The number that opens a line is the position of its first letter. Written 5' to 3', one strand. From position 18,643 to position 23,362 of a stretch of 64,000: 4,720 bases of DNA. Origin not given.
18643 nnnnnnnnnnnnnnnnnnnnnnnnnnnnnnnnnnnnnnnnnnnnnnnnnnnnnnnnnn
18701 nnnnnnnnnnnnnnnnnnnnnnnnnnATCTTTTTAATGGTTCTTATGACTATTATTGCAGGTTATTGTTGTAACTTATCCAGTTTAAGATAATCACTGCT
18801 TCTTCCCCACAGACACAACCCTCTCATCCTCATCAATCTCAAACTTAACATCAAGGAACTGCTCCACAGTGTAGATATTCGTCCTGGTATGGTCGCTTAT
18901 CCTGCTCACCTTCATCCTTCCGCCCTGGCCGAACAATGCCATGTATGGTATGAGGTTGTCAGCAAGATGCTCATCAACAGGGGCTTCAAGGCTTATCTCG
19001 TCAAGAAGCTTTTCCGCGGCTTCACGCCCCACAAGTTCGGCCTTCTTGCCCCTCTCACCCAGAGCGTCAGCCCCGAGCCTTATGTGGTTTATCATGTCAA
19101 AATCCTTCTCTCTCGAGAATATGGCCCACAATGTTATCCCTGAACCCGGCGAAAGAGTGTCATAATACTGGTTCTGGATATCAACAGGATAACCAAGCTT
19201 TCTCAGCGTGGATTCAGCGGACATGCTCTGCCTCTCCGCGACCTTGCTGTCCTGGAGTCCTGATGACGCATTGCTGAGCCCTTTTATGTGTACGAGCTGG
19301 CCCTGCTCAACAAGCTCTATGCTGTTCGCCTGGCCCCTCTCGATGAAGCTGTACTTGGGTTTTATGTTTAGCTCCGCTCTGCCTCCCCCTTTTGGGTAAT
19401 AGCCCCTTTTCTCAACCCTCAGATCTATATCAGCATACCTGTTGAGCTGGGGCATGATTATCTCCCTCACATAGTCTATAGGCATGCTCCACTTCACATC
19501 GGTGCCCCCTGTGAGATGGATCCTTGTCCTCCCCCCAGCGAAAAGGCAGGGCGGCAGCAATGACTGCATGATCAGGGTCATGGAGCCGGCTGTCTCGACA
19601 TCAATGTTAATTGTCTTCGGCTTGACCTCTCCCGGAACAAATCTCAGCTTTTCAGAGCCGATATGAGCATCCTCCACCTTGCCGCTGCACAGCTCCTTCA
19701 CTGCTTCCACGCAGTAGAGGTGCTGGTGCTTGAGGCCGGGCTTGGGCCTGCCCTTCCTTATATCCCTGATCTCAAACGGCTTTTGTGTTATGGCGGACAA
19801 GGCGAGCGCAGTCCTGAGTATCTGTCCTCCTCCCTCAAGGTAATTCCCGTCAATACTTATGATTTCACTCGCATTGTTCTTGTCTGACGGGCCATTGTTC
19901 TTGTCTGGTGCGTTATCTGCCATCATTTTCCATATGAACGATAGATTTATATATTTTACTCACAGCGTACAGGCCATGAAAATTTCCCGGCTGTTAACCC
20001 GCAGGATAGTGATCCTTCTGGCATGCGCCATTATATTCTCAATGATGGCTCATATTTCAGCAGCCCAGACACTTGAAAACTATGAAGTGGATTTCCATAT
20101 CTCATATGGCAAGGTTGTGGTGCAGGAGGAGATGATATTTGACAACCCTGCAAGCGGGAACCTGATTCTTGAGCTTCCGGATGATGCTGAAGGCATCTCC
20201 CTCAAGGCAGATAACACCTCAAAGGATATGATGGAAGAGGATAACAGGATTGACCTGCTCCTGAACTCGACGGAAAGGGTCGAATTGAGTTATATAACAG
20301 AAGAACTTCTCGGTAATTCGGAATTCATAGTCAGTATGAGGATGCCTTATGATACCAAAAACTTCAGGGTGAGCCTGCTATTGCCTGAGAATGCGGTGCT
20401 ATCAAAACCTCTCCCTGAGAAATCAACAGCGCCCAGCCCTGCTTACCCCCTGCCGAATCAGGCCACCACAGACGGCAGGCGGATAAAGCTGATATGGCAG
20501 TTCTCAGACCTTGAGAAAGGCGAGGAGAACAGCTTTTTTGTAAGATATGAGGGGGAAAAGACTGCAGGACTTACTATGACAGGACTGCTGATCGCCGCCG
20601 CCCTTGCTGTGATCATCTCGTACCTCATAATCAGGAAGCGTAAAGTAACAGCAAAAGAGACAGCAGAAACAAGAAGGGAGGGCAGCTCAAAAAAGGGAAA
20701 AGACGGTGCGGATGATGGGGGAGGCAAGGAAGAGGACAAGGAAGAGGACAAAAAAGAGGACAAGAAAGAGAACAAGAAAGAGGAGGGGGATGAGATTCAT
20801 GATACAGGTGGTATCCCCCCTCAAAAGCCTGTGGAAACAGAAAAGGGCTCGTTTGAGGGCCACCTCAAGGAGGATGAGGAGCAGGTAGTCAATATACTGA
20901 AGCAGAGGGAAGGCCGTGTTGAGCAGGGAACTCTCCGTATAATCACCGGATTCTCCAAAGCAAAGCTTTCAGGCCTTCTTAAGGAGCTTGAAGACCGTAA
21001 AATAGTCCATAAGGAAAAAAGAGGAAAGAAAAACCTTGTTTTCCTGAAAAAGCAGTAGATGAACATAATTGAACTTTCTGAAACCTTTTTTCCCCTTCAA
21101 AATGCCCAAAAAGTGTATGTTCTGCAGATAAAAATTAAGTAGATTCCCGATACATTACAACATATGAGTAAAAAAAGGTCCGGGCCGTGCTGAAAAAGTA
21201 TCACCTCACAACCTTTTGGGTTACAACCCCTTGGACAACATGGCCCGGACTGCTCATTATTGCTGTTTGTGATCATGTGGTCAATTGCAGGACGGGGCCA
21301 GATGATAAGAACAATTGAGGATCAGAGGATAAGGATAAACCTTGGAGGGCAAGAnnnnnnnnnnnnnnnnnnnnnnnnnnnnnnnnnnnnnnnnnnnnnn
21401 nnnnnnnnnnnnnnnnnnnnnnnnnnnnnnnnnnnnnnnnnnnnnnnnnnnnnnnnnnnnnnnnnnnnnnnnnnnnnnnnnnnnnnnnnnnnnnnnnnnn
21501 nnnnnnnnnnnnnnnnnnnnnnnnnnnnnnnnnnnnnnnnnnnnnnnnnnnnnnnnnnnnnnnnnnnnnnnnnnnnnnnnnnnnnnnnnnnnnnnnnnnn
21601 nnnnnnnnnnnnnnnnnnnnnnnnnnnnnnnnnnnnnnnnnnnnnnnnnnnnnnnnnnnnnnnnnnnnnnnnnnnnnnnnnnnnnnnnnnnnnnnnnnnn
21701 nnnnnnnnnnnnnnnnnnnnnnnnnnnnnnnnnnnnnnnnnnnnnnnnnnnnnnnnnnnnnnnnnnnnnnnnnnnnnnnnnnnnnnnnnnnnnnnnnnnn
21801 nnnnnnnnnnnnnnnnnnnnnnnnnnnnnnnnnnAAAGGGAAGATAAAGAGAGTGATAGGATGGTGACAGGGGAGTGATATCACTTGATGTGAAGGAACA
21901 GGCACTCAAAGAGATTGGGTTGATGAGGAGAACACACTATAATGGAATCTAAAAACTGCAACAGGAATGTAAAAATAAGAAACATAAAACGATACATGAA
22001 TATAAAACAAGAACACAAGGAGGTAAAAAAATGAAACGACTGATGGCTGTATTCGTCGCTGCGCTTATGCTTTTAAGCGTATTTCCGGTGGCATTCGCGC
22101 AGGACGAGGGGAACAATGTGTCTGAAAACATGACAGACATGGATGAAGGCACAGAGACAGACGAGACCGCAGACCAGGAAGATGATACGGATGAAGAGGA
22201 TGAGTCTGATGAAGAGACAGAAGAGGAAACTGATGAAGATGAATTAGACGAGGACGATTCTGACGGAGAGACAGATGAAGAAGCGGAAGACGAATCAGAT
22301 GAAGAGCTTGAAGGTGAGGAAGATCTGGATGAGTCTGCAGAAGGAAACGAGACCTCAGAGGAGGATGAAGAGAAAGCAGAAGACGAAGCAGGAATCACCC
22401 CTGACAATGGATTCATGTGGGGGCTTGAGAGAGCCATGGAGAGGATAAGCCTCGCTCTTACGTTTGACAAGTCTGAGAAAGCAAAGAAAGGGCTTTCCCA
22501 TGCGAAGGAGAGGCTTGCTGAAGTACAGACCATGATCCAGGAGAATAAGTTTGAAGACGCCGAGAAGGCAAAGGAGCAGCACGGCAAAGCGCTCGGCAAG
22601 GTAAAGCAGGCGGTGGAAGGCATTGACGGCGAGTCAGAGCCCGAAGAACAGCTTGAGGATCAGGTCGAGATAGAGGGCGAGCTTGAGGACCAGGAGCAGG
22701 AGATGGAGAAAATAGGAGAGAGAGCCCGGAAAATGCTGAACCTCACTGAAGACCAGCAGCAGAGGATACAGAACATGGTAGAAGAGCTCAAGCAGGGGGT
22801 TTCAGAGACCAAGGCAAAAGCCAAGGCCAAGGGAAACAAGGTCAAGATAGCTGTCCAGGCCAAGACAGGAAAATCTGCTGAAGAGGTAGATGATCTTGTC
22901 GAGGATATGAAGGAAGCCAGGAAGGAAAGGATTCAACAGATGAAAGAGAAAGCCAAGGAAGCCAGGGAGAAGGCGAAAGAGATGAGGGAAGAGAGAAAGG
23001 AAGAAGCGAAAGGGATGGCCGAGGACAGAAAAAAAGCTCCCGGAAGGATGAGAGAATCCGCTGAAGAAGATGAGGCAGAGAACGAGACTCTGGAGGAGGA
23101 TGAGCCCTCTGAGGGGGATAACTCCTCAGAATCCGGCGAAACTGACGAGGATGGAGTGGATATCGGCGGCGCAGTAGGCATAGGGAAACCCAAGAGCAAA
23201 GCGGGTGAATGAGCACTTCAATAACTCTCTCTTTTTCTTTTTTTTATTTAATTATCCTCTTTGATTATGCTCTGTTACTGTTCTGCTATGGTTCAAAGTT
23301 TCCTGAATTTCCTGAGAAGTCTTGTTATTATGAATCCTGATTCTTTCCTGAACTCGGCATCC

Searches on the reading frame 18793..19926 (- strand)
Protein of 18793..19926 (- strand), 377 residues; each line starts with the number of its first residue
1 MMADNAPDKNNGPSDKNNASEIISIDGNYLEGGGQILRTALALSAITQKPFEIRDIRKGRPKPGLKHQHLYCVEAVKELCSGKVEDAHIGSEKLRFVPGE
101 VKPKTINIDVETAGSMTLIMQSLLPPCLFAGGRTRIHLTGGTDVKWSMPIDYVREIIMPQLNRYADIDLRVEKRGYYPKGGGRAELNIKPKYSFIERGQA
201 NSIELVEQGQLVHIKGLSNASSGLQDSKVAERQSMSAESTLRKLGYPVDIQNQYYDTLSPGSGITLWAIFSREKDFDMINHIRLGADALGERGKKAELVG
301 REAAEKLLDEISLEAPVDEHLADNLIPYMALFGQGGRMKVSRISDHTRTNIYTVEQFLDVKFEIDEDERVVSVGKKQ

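Call 89: search_protein_families(library=pfam, proteins=[window:18793-19926:-], max_evalue=0.00001)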
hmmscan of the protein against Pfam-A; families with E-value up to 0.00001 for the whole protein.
window:18793-19926:- (377 aa): 2 families
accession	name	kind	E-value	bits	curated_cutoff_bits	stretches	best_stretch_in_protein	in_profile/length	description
PF01137.26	RTC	-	4.9e-79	265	27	1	29-364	1-221/221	RNA 3'-terminal phosphate cyclase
PF05189.18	RTC_insert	-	9.7e-19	68.1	23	1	206-312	1-102/102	RNA 3'-terminal phosphate cyclase (RTC), insert domain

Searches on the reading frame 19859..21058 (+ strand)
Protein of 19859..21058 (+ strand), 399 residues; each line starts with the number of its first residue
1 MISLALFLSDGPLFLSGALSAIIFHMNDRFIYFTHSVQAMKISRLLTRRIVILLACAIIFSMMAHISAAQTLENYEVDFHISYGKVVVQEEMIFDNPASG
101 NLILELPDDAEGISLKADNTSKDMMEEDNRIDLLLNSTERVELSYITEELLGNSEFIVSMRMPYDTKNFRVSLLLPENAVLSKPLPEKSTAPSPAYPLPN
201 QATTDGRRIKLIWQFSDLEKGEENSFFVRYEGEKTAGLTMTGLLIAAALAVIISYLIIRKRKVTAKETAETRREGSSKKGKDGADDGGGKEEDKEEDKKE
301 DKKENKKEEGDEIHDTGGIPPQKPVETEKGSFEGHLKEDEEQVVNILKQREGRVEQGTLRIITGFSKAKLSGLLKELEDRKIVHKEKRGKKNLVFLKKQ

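Call 89: search_protein_families(library=pfam, proteins=[window:19859-21058:+], max_evalue=0.00001)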
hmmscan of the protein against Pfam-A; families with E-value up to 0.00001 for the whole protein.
window:19859-21058:+ (399 aa): 1 family
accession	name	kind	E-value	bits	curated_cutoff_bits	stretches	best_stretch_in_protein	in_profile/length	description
PF24034.1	DUF7343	-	1.1e-14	54.5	27.6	1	337-396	2-61/62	Domain of unknown function (DUF7343)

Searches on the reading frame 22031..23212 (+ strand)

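Call 89: search_protein_families(library=pfam, proteins=[window:22031-23212:+], max_evalue=0.00001)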
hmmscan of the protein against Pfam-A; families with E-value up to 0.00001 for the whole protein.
window:22031-23212:+ (393 aa): 1 family
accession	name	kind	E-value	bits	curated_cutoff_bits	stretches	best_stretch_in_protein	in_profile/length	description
PF18915.5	DUF5667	-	1.9e-15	57.5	27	1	121-225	1-89/99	Domain of unknown function (DUF5667)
